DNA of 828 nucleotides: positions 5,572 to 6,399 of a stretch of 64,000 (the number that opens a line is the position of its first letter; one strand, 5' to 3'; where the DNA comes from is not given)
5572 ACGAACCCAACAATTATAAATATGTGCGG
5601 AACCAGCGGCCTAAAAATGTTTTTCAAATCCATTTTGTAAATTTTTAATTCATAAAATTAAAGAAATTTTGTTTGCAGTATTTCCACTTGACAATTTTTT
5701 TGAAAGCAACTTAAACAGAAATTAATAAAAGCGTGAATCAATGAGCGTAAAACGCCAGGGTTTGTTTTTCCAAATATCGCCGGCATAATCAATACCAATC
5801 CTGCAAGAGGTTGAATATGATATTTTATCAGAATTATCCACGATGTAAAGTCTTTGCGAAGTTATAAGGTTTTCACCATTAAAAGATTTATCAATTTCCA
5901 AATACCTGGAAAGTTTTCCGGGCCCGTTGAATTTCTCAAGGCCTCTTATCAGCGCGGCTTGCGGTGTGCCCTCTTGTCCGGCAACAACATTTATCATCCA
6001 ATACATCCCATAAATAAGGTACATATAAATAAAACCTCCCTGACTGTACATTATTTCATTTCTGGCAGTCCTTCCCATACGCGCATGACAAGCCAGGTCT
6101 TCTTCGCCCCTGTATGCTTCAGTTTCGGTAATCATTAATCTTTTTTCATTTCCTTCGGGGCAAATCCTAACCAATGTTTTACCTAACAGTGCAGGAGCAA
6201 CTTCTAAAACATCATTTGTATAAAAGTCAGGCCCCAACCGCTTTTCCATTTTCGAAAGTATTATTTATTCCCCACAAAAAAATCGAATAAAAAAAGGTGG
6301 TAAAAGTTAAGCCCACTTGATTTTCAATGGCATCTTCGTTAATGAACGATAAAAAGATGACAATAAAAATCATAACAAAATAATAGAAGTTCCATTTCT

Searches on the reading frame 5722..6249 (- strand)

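Call 108: search_protein_families(library=pfam, proteins=[window:5722-6249:-], max_evalue=0.0001)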
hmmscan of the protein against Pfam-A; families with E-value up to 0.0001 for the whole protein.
window:5722-6249:- (175 aa): 1 family
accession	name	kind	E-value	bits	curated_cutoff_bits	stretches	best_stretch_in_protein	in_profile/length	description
PF02245.21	Pur_DNA_glyco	-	1.1e-49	168.7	27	2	8-105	1-95/181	Methylpurine-DNA glycosylase (MPG)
